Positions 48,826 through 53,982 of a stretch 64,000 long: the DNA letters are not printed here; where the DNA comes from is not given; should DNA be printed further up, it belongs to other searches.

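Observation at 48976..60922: Two giant collinear T9SS-cargo paralogs bracketing a Rossmann-fold gene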

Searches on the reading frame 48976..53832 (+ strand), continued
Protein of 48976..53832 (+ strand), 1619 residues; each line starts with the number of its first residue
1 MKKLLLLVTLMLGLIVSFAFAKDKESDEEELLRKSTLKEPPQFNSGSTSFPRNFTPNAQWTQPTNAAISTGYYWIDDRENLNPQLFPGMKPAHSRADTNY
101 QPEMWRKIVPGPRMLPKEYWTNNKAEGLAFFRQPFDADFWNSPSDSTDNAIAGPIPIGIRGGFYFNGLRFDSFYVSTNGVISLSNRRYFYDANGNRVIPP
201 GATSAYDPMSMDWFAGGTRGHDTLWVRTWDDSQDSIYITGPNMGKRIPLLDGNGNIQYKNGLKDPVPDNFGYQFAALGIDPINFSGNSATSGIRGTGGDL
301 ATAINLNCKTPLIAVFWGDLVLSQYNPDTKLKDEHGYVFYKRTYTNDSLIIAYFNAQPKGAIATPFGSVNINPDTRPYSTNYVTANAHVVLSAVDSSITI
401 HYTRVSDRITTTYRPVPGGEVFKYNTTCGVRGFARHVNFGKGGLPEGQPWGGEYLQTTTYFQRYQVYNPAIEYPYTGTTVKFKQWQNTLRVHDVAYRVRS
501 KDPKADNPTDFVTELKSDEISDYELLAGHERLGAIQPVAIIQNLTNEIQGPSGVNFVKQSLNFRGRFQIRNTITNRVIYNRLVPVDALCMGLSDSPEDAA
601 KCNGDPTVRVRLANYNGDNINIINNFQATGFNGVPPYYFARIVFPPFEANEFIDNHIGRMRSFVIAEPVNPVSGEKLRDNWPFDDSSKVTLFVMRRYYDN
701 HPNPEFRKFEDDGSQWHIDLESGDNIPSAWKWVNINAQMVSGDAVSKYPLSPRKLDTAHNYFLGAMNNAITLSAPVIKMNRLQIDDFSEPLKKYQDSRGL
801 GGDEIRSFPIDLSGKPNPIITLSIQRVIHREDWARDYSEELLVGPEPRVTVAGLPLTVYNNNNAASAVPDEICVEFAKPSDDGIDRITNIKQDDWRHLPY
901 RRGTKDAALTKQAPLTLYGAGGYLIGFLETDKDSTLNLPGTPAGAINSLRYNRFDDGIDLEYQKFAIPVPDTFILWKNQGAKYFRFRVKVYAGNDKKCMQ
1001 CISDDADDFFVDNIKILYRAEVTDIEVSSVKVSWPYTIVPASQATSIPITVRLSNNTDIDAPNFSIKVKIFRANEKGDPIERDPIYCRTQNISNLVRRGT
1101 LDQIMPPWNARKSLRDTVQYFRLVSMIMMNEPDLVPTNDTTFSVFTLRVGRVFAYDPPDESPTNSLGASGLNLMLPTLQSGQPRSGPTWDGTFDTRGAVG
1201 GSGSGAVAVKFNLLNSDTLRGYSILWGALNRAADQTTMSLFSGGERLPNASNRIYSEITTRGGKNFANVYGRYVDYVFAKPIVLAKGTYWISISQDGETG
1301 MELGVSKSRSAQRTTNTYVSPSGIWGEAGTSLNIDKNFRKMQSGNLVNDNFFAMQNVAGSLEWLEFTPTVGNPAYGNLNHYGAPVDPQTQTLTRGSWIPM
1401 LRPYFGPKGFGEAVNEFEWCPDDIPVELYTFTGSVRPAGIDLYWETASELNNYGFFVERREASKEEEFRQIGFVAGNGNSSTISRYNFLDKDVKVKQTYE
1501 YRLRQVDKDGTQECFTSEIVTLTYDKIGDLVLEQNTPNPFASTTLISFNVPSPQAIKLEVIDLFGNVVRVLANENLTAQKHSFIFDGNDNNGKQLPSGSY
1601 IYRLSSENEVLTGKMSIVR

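Call 13: search_solved_structures(query=A1, max_evalue=10, show_alignments=3)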
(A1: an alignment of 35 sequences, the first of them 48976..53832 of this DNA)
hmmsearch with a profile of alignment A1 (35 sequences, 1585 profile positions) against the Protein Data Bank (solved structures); distinct sequences matched with E-value up to 10: 7.
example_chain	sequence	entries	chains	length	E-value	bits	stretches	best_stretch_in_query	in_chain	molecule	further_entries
7eh9_A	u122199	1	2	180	1.4e-05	25.5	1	1510-1574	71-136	Basal-body rod modification protein FlgD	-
7bhq_A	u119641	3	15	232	2.2e-05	24.9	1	1510-1574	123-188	Basal-body rod modification protein FlgD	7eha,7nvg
3c12_A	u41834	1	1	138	0.00036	20.9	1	1518-1571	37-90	Flagellar protein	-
3osv_A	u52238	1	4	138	0.00054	20.3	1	1511-1568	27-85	Flagellar basal-body rod modification protein FlgD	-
4zzf_A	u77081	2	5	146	0.41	10.8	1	1527-1570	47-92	Flagellar basal body rod modification protein | Basal-body rod modification protein FlgD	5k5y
4zzk_A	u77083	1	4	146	0.41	10.8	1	1527-1570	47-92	Basal-body rod modification protein FlgD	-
1zh2_A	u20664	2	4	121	2.4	8.2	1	788-861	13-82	KDP operon transcriptional regulatory protein kdpE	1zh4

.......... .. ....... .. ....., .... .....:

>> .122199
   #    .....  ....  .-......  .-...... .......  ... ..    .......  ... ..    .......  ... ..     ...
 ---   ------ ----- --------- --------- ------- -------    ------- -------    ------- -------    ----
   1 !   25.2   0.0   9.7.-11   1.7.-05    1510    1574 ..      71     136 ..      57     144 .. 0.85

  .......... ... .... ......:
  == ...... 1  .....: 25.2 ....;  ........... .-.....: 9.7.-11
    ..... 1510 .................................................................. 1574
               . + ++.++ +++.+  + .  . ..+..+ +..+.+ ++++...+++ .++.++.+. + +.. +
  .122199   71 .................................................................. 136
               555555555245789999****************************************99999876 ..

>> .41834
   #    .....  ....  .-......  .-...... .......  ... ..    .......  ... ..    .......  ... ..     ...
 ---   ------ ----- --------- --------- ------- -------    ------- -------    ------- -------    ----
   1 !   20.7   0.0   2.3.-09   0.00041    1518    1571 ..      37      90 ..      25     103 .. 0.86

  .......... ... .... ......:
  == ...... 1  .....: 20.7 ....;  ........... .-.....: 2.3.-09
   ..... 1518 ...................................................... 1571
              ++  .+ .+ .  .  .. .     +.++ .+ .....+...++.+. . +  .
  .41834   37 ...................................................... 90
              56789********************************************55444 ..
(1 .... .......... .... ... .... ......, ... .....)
